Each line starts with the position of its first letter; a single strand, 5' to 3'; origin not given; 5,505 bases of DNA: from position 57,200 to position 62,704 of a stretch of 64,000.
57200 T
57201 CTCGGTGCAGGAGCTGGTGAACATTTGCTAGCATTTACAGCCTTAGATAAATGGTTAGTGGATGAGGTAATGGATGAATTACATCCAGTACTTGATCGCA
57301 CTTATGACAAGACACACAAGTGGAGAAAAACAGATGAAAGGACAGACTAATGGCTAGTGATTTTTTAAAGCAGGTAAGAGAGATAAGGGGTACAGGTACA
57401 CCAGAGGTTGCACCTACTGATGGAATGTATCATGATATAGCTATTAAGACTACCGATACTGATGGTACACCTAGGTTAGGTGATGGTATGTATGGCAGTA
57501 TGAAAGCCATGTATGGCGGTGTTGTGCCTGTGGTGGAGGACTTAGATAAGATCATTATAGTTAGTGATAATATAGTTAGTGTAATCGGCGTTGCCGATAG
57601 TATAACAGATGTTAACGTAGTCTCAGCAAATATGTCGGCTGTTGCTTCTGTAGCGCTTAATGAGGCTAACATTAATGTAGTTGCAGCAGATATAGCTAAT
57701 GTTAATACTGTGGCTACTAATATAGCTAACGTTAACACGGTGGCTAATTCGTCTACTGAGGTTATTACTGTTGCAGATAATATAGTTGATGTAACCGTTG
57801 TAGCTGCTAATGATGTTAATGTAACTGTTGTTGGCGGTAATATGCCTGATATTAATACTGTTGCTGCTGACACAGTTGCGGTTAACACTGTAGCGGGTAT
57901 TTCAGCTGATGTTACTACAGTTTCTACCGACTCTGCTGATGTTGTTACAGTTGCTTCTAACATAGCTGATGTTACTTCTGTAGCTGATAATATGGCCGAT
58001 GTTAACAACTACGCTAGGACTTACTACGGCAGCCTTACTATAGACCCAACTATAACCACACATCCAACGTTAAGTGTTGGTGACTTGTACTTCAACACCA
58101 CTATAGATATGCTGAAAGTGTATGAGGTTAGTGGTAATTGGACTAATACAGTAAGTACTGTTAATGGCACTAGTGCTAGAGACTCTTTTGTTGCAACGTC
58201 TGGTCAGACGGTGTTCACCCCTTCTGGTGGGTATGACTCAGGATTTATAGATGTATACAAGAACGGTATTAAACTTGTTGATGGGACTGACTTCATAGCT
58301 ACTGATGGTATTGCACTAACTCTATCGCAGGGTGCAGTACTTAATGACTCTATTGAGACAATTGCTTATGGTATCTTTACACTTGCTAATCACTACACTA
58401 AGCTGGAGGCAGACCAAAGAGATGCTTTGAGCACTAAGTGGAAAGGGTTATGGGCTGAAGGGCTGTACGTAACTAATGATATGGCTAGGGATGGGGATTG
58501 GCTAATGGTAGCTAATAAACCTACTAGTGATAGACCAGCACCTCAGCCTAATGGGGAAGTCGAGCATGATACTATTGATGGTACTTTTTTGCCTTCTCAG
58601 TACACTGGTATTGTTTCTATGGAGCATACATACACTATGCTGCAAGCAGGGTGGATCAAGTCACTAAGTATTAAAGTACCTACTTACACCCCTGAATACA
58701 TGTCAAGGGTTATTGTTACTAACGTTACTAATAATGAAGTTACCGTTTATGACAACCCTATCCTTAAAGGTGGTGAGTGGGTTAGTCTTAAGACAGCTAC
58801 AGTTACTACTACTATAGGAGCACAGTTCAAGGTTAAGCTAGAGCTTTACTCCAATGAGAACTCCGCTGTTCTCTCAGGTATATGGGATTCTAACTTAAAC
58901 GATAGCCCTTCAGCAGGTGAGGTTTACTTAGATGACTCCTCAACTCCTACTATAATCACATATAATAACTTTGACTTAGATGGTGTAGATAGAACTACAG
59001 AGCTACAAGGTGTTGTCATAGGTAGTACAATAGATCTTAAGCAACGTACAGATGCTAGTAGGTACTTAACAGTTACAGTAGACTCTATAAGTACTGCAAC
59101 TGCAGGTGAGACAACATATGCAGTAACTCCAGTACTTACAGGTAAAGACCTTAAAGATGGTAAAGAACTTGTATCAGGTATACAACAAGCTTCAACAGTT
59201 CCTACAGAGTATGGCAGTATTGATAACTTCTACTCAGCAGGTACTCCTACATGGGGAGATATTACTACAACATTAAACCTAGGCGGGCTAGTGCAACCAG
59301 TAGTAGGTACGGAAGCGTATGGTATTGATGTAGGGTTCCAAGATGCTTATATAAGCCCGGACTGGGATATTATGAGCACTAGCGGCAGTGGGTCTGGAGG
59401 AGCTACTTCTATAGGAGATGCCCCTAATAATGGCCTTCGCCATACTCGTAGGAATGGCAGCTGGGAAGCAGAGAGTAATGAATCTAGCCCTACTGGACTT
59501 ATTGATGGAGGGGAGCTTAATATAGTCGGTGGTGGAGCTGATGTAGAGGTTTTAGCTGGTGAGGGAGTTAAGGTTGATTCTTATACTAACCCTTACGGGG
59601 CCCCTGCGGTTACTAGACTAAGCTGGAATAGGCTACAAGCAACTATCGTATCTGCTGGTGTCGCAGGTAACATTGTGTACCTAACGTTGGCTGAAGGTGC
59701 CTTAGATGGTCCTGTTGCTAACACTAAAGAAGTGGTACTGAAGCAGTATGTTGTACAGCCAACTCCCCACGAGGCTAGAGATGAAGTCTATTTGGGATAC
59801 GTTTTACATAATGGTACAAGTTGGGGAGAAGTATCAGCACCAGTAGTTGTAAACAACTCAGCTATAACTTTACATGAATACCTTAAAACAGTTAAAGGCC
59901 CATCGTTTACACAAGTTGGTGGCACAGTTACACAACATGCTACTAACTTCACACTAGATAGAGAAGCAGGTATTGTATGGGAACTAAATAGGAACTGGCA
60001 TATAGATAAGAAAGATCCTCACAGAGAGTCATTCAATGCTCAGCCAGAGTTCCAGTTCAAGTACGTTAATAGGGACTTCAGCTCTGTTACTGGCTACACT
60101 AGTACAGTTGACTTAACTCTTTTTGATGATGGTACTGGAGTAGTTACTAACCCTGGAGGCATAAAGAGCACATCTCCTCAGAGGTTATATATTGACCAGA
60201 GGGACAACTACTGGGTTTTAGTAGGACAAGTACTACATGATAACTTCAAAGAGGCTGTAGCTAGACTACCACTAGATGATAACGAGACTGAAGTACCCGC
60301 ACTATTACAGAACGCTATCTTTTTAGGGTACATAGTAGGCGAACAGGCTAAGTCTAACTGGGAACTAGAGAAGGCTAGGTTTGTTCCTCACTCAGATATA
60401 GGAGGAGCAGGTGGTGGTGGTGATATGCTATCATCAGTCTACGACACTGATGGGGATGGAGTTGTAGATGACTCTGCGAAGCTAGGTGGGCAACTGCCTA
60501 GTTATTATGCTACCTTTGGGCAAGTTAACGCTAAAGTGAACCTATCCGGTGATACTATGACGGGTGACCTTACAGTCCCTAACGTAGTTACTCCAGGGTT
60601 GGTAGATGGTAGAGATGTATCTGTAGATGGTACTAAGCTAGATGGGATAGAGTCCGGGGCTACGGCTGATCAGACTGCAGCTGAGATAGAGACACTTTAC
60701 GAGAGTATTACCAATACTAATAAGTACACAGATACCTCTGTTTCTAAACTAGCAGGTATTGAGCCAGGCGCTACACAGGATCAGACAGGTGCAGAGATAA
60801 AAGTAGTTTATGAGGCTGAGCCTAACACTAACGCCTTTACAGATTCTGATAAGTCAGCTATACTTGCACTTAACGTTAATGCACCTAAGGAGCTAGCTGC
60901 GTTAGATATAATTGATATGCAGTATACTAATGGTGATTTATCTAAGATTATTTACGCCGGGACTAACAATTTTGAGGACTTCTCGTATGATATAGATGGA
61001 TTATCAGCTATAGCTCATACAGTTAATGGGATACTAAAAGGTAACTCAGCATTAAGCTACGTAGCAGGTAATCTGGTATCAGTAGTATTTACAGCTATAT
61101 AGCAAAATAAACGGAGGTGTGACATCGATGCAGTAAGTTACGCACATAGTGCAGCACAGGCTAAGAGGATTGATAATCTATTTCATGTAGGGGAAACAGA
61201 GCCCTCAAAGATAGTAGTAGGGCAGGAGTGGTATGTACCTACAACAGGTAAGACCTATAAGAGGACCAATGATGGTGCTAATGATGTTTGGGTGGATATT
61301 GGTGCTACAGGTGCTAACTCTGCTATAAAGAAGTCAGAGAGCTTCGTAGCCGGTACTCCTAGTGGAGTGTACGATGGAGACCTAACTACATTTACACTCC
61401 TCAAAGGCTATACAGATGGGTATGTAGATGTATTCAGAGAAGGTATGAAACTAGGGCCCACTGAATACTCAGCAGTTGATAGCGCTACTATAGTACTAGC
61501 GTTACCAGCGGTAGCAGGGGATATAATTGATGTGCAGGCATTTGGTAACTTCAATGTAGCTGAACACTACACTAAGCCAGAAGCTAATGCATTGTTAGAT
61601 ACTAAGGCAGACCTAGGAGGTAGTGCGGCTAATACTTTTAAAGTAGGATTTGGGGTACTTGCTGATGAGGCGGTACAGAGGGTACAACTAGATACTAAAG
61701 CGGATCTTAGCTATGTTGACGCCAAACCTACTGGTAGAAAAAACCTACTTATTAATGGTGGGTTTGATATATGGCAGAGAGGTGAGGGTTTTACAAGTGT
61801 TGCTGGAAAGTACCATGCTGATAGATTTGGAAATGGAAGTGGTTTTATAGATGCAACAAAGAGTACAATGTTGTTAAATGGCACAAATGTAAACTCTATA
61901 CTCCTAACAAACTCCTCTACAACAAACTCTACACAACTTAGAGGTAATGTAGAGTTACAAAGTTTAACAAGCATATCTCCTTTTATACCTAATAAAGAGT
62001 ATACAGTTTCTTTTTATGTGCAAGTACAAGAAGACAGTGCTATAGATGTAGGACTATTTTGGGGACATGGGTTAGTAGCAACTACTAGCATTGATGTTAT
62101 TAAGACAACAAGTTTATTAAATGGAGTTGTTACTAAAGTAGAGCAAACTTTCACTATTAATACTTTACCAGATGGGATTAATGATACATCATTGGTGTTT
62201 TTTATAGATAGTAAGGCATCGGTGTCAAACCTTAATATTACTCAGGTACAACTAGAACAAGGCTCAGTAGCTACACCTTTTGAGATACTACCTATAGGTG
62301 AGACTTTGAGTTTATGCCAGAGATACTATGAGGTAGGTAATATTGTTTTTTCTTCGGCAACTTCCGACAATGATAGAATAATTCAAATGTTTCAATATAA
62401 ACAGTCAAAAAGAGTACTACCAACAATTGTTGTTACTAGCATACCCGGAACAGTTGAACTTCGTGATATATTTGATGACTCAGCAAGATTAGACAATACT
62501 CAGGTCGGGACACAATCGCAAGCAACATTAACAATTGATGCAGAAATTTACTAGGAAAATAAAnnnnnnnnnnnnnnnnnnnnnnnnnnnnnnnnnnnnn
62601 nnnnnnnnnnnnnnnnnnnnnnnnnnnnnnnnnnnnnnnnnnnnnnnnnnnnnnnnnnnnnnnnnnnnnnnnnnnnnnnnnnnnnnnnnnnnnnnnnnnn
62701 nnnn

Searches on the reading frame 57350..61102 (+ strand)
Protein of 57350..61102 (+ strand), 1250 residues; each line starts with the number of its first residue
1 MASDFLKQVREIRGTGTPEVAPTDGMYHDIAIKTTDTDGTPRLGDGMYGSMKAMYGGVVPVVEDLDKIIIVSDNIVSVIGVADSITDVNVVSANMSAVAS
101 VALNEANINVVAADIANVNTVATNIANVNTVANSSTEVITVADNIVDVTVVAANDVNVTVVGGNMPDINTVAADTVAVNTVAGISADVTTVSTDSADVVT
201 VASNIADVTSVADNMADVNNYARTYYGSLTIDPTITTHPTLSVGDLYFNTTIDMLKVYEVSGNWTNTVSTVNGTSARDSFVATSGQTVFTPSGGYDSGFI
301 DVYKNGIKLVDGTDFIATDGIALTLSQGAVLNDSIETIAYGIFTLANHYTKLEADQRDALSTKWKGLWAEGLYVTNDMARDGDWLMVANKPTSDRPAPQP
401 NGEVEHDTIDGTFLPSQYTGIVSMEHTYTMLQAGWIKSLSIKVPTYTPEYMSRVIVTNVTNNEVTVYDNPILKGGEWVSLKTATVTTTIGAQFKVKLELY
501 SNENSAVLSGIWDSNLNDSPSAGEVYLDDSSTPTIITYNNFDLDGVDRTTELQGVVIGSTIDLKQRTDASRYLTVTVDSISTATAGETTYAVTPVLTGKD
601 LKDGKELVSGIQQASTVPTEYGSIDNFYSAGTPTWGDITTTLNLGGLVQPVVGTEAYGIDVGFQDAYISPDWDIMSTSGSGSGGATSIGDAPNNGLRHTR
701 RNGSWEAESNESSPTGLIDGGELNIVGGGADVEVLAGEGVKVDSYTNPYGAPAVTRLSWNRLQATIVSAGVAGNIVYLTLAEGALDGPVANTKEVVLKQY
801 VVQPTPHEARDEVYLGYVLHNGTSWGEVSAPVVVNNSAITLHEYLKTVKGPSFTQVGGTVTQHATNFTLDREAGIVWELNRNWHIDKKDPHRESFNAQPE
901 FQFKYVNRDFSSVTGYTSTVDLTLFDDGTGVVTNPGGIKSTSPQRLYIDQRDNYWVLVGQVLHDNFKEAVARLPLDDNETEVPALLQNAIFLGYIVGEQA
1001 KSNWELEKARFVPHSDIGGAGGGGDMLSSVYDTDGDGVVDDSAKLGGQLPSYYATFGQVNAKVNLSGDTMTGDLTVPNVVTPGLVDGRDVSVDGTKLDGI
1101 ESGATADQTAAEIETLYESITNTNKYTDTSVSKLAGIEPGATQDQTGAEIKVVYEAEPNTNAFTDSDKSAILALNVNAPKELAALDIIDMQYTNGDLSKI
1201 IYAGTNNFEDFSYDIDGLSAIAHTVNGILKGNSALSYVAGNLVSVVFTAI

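Call 8: search_protein_families(library=phrogs, proteins=[window:57350-61102:+])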
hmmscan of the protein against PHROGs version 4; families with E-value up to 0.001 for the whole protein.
window:57350-61102:+ (1250 aa): 6 families
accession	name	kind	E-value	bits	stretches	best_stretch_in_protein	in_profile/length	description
phrog_21412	-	tail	9.1e-37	127.4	2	80-347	570-845/1452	tail fiber protein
phrog_24456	-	tail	3.8e-21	75.9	3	1126-1191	414-479/972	tail fiber protein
phrog_32829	-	tail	2.5e-12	46.7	1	1060-1124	452-512/840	tail fiber protein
phrog_29955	-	connector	9.9e-06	25.6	0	64-155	92-183/556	appendage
phrog_22284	-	tail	1.5e-05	24.1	1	58-222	345-501/1236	tail fiber protein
phrog_7809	-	tail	4.3e-05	23.3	1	76-293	413-613/624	tail fiber protein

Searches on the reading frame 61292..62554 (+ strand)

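Call 8: search_protein_families(library=phrogs, proteins=[window:61292-62554:+])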
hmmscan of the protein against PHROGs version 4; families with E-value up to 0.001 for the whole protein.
window:61292-62554:+ (420 aa): 6 families
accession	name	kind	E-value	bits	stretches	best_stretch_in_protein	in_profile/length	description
phrog_4492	-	tail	1.6e-38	133.5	1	119-419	755-1096/1096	tail fiber protein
phrog_27782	-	unknown function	3.2e-20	73.3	2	238-383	437-574/644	-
phrog_28838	-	unknown function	3.6e-16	59.9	1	150-384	384-616/661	-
phrog_10054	-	unknown function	3.4e-08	33.5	1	190-346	247-408/735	-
phrog_25042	-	tail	6.7e-06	25.8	1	122-352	281-538/632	tail fiber protein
phrog_5983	-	tail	0.00011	23.1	1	231-330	95-205/300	tail protein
